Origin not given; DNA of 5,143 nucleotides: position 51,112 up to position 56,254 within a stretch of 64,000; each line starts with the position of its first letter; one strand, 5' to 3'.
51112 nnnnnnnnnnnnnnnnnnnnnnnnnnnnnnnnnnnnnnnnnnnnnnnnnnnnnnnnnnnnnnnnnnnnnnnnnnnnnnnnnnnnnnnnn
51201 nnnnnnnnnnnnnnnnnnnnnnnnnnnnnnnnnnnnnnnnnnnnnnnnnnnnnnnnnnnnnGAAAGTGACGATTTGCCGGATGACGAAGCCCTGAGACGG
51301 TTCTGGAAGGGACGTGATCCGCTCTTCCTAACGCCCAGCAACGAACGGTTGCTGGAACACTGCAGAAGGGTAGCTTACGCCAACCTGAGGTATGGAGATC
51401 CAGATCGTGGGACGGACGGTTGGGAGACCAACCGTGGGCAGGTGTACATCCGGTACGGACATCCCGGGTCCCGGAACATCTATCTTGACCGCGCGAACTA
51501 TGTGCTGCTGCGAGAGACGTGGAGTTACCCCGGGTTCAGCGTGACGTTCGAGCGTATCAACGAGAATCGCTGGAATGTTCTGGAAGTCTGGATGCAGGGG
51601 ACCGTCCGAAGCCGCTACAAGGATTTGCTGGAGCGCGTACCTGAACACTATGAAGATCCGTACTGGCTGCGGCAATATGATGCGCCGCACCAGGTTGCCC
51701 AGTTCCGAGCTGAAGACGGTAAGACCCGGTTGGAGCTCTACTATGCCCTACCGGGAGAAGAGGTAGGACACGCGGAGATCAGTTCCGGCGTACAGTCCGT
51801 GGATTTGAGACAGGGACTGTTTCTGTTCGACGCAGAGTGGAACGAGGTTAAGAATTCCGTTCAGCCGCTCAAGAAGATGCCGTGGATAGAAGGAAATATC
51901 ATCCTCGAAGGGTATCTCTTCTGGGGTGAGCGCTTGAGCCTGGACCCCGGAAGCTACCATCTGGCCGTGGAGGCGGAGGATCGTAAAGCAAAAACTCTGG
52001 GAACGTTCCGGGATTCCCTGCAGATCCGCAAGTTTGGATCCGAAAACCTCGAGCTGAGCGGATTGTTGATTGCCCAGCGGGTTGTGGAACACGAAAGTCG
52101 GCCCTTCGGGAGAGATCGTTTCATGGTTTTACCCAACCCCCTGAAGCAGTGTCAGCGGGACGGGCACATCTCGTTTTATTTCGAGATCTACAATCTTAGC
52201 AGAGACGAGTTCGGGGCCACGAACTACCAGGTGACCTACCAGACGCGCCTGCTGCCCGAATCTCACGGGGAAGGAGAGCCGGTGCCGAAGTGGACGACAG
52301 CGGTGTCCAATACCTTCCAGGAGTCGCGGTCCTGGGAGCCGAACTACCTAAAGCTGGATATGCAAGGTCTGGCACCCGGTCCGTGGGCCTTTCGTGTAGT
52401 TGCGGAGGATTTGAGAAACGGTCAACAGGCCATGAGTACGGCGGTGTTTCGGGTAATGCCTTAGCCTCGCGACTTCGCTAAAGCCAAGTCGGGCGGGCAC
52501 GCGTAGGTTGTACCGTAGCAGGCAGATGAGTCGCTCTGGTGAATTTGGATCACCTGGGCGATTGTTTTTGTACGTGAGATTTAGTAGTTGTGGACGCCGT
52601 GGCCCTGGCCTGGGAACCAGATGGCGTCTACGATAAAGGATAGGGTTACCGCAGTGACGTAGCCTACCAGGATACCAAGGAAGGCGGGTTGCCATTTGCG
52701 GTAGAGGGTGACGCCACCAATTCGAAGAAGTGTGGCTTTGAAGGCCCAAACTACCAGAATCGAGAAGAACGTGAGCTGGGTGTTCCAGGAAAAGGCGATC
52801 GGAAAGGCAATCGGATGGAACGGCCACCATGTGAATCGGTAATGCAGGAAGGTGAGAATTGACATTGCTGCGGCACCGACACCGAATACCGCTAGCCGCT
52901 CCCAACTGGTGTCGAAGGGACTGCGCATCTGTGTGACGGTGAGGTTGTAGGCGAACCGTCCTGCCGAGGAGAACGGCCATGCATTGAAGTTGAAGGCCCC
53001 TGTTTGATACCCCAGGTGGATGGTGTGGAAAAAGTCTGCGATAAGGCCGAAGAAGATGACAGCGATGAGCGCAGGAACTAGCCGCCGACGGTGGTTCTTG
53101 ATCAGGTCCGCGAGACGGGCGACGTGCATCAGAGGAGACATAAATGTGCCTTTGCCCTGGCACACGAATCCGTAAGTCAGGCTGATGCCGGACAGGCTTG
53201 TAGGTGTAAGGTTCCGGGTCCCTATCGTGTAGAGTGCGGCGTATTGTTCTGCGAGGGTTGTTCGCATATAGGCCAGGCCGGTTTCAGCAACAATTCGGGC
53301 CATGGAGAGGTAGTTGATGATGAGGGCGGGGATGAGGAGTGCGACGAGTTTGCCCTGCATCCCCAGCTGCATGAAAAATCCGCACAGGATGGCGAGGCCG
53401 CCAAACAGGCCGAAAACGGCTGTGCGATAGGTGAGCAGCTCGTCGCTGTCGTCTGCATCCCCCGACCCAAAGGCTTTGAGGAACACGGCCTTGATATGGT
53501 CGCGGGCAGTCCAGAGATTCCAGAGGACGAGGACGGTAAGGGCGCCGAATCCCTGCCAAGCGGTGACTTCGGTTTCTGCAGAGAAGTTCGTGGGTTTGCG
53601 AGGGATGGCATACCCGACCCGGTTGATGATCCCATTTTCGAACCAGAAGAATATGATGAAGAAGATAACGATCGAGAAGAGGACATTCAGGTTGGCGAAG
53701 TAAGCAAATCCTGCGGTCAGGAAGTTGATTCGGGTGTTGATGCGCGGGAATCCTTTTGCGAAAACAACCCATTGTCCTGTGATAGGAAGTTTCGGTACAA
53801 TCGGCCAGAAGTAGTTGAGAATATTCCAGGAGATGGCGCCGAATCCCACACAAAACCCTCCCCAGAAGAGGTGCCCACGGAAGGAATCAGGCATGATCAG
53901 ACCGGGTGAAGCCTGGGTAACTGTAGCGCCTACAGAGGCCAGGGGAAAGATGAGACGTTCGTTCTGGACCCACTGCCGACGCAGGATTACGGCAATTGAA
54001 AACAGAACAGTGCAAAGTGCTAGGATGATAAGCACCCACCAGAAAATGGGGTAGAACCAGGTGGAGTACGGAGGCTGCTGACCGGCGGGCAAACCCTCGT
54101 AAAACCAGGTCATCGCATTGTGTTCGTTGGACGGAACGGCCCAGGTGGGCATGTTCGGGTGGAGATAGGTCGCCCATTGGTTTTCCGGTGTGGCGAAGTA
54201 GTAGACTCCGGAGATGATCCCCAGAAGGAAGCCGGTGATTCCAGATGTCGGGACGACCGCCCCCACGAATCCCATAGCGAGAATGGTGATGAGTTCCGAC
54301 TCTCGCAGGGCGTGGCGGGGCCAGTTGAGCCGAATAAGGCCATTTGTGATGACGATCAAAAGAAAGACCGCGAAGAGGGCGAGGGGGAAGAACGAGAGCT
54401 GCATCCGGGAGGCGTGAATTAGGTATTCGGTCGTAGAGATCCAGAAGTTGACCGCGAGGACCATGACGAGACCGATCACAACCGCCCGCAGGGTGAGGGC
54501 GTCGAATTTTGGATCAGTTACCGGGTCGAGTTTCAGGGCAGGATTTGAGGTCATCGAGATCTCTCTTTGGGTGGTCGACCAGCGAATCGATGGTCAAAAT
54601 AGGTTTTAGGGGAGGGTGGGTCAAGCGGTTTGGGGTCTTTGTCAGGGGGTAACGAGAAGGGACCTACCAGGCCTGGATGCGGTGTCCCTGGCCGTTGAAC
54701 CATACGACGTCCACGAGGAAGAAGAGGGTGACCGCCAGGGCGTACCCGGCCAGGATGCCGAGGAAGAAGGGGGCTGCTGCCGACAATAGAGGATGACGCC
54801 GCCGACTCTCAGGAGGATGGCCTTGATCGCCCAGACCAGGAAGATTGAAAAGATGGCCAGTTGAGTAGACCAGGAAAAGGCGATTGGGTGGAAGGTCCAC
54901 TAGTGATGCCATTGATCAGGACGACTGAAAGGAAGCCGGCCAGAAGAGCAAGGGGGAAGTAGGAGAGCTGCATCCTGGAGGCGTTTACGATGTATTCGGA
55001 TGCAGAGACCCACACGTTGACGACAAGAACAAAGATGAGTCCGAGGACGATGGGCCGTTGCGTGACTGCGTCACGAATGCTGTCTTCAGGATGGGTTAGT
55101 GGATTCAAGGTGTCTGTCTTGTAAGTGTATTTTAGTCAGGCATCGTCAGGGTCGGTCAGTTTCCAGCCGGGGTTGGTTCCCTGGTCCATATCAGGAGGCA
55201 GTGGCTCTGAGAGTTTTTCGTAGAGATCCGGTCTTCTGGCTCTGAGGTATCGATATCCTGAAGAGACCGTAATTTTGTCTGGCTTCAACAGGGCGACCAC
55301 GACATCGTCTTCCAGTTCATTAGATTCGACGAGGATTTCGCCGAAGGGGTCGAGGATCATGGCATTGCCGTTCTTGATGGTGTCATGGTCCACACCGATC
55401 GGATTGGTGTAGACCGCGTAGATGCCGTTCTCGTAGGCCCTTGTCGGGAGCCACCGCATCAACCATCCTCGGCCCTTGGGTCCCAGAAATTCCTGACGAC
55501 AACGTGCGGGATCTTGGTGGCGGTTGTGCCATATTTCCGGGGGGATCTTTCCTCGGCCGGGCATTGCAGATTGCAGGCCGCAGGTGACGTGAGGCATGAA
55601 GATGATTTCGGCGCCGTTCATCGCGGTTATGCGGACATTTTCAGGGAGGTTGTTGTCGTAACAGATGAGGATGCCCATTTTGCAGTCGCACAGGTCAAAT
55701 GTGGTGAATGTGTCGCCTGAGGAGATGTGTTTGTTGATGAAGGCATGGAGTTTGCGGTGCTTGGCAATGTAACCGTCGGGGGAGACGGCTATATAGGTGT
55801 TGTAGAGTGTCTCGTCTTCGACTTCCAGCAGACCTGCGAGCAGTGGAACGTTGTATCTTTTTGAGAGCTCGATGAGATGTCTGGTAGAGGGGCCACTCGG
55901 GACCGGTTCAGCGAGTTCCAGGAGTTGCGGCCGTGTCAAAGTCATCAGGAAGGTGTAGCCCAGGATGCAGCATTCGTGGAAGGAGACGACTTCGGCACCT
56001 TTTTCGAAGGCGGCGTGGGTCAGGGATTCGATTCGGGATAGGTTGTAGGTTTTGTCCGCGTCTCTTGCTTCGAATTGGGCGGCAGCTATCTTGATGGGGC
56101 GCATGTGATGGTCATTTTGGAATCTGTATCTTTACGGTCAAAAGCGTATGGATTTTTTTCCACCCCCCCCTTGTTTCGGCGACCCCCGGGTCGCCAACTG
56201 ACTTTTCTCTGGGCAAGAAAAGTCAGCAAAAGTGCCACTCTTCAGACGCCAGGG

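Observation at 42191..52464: Ten-kilobase tandem array of four secreted TPR / GWxTD-domain paralogs of unknown function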

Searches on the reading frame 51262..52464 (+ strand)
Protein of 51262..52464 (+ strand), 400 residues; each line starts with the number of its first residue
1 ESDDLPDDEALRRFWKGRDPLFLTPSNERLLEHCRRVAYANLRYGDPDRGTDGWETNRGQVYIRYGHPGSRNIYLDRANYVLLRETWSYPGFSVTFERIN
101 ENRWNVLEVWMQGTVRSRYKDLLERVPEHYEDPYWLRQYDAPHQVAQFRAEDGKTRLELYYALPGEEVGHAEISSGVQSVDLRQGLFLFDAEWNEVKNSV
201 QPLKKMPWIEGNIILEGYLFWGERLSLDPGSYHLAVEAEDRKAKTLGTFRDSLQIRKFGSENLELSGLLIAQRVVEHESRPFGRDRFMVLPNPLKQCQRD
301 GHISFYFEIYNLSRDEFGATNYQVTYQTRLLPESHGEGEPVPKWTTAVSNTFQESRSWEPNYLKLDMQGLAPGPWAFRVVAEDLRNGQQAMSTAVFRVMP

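Call 36: predict_structure(alignment_id=A3)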
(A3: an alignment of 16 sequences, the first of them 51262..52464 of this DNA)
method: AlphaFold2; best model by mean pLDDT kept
length: 400 residues; sequences in the alignment: 16
mean_pLDDT: 78.3   pTM: 0.68
mean pLDDT of the five models: 78.3, 77.2, 74.4, 74.2, 73.4
residues with pLDDT >= 90: 146; 70-90: 154; 50-70: 42; < 50: 58
segments of 3 or more residues with pLDDT < 50: 1-54, 130-133
pLDDT, mean of each block of 10 residues (from residue 1): 41 37 37 38 39 54 66 80 83 85 78 79 70 62 94 93 91 88 83 74 90 75 94 85 81 90 96 86 82 91 94 93 94 66 81 92 89 93 96 92
secondary structure, 60 per line:
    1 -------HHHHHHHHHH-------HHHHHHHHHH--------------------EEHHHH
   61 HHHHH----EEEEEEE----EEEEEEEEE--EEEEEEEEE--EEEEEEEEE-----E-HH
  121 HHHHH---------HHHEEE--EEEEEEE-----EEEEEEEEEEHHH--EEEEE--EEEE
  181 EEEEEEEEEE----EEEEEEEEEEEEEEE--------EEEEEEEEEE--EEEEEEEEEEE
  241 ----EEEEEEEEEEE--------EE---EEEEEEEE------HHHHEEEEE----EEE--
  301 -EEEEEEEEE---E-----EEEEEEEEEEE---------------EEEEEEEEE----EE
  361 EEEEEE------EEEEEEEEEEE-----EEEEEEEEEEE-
elements in order: H8-17 H25-34 H57-65 E70-76 E81-89 E92-100 E103-111 H119-125 E138-140 E143-149 E155-164 E170-174 E177-190 E195-209 E218-227 E230-240 E245-255 E269-276 H283-286 E287-291 E296-298 E302-310 E320-330 E346-354 E359-366 E373-383 E389-399

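Call 38: fold_search(model_id=the predicted structure, library=pdb)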
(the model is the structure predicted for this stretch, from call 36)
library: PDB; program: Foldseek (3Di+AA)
matches with E <= 10: 1432; with E <= 0.001: 197
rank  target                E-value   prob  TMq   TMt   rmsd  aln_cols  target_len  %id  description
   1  4be6_A                1.8e-07  1.00  0.23  0.37  10.8       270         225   11  V. cholera biofilm scaffolding protein RbmA (released 2013-12-18)
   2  4kty_B                3.1e-07  1.00  0.20  0.12  18.9       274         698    8  Fibrin-stabilizing factor with a bound ligand (released 2013-12-04)
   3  1ggy_A                3.8e-07  1.00  0.20  0.12  20.8       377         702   10  HUMAN FACTOR XIII WITH YTTERBIUM BOUND IN THE ION SITE (released 1999-02-16)
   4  4kkp_B                4.7e-07  1.00  0.23  0.35  10.9       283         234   10  Crystal structure of Vibrio cholerae RbmA (crystal form 2) (released 2013-05-22)
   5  4kkq_A                5.5e-07  1.00  0.23  0.37  11.1       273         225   10  Crystal structure of Vibrio cholerae RbmA (crystal form 1) (released 2013-05-22)
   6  4kkr_A                5.5e-07  1.00  0.23  0.37  10.6       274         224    9  Crystal structure of Vibrio cholerae RbmA (crystal form 3) (released 2013-05-22)
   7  5mhl_B                5.8e-07  1.00  0.21  0.14  19.5       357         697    9  FXIIIa in complex with the inhibitor Mi0621 (released 2017-12-20)
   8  3ly6_A                7.2e-07  1.00  0.20  0.13  15.7       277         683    9  Crystal structure of human transglutaminase 2 complex with adenosine 5' Triphosphate (released 2010-08-18)
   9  4kkq_B                7.6e-07  1.00  0.23  0.37  11.0       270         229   10  Crystal structure of Vibrio cholerae RbmA (crystal form 1) (released 2013-05-22)
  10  6kzb_A                8.4e-07  1.00  0.19  0.12  15.7       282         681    8  Transglutaminase2 complexed with calcium (released 2020-12-09)
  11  1ex0_B                8.9e-07  1.00  0.20  0.12  20.6       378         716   10  HUMAN FACTOR XIII, MUTANT W279F ZYMOGEN (released 2003-12-23)
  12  4be5_A                9.4e-07  1.00  0.22  0.36  11.5       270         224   11  V. cholera biofilm scaffolding protein RbmA (released 2013-12-18)
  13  5g50_B                1.1e-06  1.00  0.23  0.36  10.8       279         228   10  Vibrio cholerae scaffolding protein RbmA in complex with magnesium. (released 2017-11-29)
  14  6a8p_A                1.2e-06  1.00  0.20  0.13  19.7       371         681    8  Transglutaminase 2 mutant G224V in complex with GTP (released 2018-09-26)
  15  6a8p_B                1.3e-06  1.00  0.20  0.13  15.3       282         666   10  Transglutaminase 2 mutant G224V in complex with GTP (released 2018-09-26)
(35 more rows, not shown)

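Call 39: find_homologous_proteins(query=A3, max_evalue=0.001)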
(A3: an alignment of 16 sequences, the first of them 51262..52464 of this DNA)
Query A3 (16 sequences) (400 aa, profile of the alignment): 784 proteins with E <= 0.001 among 7015 candidates; the best 120 are listed.
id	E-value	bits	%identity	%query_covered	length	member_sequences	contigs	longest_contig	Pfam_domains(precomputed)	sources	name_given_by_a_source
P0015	1.2e-187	642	52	99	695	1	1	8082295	PF13431.13,PF13432.13,PF13428.13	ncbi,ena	-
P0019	1.7e-182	625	50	99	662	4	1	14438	PF14559.13,PF13431.13,PF00515.35,PF13176.13,PF13432.13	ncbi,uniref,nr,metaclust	ncbi:MAG: hypothetical protein A3F84_09955 [Candidatus Handelsmanbacteria bacterium RIFCSPLOWO2_12_F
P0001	2.4e-180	618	100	100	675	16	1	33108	PF14559.13,PF13414.13,PF13432.13,PF13428.13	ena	-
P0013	8.3e-180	616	60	99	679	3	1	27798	PF14559.13,PF12895.14,PF13432.13,PF13428.13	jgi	jgi:GWxTD domain-containing protein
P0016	5.7e-179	613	52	98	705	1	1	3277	PF14559.13,PF13431.13,PF12895.14,PF13432.13,PF13428.13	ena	-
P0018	7.8e-179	613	52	99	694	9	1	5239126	PF13431.13,PF07719.24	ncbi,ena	-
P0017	1.4e-178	612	54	100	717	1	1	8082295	PF14559.13,PF13431.13,PF12895.14,PF13432.13,PF13428.13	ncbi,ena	-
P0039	1.9e-178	611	48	100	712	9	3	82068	PF14559.13,PF12895.14,PF13428.13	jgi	-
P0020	2.1e-178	611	49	99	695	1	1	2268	PF13176.13,PF13432.13,PF13428.13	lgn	-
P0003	2.9e-178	611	70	99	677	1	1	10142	PF14559.13,PF20094.5,PF13432.13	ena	-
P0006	1.3e-177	609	72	99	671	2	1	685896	PF20094.5,PF13428.13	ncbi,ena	-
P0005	1.3e-177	609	72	99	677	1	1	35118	PF20094.5,PF13428.13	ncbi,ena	-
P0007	1.6e-177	608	72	99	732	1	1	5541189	PF20094.5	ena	-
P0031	1.8e-177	608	48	100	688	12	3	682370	PF14559.13,PF12895.14,PF13428.13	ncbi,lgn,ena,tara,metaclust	tara:strand:+ start:1545 stop:3611 length:2067 start_codon:yes stop_codon:yes gene_type:complete|met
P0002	2.0e-177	608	87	100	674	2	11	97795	PF14559.13,PF20094.5,PF13432.13,PF13428.13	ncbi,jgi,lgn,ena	jgi:GWxTD domain-containing protein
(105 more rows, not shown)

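Call 42: search_solved_structures(query=A3, max_evalue=10)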
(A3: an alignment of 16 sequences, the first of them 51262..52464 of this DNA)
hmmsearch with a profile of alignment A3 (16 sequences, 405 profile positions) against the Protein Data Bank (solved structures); distinct sequences matched with E-value up to 10: 6.
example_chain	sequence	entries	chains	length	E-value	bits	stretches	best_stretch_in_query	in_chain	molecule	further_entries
2hps_A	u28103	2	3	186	0.021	16.7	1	175-247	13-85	coelenterazine-binding protein with bound coelenterazine | Coelenterazine-binding protein ca-bound apo form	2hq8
6nz0_Z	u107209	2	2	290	0.022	16.7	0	355-392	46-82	Dyslexia-associated protein KIAA0319-like protein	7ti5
7kpn_Z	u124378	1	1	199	0.14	14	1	346-392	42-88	Dyslexia-associated protein KIAA0319-like protein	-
8gul_A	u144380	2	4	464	0.47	12.3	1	313-401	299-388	GlcNAc-binding protein A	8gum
8yvo_C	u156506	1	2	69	0.75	11.6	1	43-62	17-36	Toxin A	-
6jcs_R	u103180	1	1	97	1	11.2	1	336-392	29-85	Dyslexia-associated protein KIAA0319-like protein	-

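Call 53: search_protein_representatives(alignment_id=A3)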
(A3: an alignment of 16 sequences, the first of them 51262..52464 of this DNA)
Query: 16 sequences, 405 profile positions. Proteins with E-value up to 0.001 (for the whole library): 10482; up to 1e-10: 5106; up to 1e-30: 1118. The best 150 are listed.
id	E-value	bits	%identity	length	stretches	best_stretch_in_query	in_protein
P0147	7.7e-167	571.5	-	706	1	3-405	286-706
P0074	8.1e-163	558.2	-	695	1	4-405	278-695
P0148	3.1e-159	546.4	-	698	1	4-405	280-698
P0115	1.2e-158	544.5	-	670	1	3-405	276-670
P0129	1.3e-142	491.6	-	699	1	4-405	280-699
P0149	8.8e-118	409.9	-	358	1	64-405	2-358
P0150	3.2e-116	404.7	-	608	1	5-403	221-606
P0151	3.6e-116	404.6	-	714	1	4-404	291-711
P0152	1.1e-109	383.3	-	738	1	5-404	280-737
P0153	3.9e-109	381.4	-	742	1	10-404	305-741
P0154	1.1e-108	380.0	-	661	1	8-398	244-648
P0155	1.6e-106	372.8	-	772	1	6-404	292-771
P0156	4.8e-106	371.2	-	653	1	6-404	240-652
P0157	3.6e-105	368.3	-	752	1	4-404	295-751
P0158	6.1e-104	364.3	-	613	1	7-404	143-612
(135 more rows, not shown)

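Call 54: search_protein_families(library=pfam, alignment_id=A3, max_evalue=10)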
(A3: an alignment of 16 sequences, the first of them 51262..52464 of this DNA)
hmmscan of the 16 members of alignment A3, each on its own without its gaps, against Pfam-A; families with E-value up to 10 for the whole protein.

A. member 1, window:51262-52464:+ (400 aa): 1 family
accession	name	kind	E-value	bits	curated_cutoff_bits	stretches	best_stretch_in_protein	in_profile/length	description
PF20094.4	GWxTD_dom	-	0.0012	19.1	26.9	1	30-89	77-126/172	GWxTD domain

B. families by the number of members that match (of 16 scanned): 7 families
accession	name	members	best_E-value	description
PF20094.4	GWxTD_dom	15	3.2e-07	GWxTD domain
PF07495.19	Y_Y_Y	1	0.01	Y_Y_Y domain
PF18425.6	CspB_prodomain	1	0.075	Csp protease B prodomain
PF23861.1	Ribophorin_II_2nd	1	0.12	Ribophorin II second domain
PF24864.1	DUF7730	1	0.15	Domain of unknown function (DUF7730)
PF20054.4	Tc-38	1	0.17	Trypanosoma Tc-38 (p38) protein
PF21910.2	GH85_C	1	0.17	GH85 endohexosaminidases, C-terminal domain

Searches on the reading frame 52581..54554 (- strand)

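Call 11: search_protein_families(library=pfam, proteins=[window:52581-54554:-], max_evalue=0.001)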
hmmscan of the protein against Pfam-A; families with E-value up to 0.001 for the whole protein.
window:52581-54554:- (657 aa): 2 families
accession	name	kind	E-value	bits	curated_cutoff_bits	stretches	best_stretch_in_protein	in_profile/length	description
PF20581.3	DUF6785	-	2.2e-100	337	25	1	21-519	1-498/498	Family of unknown function (DUF6785)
PF20580.3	DUF6784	-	1.1e-21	77.3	26.4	1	556-645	3-92/101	Domain of unknown function (DUF6784)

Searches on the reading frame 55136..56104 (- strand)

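Call 11: search_protein_families(library=pfam, proteins=[window:55136-56104:-], max_evalue=0.001)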
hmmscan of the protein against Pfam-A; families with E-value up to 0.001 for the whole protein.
window:55136-56104:- (322 aa): 1 family
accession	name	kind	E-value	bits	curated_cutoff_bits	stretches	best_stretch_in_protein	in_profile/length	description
PF00795.27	CN_hydrolase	-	9.8e-43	146.8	23.2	1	5-278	1-251/256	Carbon-nitrogen hydrolase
